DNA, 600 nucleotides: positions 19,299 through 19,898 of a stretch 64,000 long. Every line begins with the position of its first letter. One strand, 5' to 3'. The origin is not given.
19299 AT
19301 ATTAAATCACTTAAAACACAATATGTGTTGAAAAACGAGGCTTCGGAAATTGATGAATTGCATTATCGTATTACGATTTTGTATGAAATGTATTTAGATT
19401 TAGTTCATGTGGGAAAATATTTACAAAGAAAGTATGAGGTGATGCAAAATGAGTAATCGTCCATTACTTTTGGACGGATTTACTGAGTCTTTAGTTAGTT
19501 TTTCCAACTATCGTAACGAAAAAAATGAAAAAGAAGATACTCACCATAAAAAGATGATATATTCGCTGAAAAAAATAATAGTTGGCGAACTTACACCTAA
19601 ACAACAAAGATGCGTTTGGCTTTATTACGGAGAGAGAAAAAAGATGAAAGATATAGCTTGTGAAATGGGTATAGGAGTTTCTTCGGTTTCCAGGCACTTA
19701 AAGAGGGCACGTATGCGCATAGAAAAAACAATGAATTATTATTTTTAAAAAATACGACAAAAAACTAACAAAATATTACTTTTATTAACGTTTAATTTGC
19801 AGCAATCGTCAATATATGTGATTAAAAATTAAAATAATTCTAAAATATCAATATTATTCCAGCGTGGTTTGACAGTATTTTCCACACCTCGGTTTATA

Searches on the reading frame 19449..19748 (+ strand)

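Call 52: search_protein_families(library=pfam, proteins=[window:19449-19748:+], max_evalue=1)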
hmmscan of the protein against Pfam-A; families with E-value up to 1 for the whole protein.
window:19449-19748:+ (99 aa): 13 families
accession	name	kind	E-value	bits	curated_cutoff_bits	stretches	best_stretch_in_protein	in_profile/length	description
PF08281.18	Sigma70_r4_2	-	9.9e-12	44.8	25.7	1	45-90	8-53/54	Sigma-70, region 4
PF04545.22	Sigma70_r4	-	2.3e-08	33.9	24.1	1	46-91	3-48/50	Sigma-70, region 4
PF04297.20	UPF0122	-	0.0014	19.3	22.7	1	40-92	10-62/101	Putative helix-turn-helix protein, YlxM / p13 like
PF04967.18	HTH_10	-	0.002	18.3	23.1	1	63-91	23-51/53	HTH DNA binding domain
PF01022.26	HTH_5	-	0.0021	18.3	22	1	64-85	16-37/47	Bacterial regulatory protein, arsR family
PF07638.17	Sigma70_ECF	-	0.0057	17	21.1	1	30-96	116-184/185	ECF sigma factor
PF00356.27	LacI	-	0.026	14.7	27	1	65-87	1-23/46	Bacterial regulatory proteins, lacI family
PF01047.28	MarR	-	0.028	14.7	24.6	1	57-86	11-40/59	MarR family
PF19889.5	DUF6362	-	0.031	15.1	31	1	45-88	53-95/98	Domain of unknown function (DUF6362)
PF10668.15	Phage_terminase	-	0.049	13.8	22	1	56-81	15-40/67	Phage terminase small subunit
PF13518.12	HTH_28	-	0.057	14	25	1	63-87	12-36/52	Helix-turn-helix domain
PF13936.12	HTH_38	-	0.068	13.4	27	1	66-86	23-43/44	Helix-turn-helix domain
PF13384.12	HTH_23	-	0.14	12.4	24.6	1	54-88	9-43/50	Homeodomain-like domain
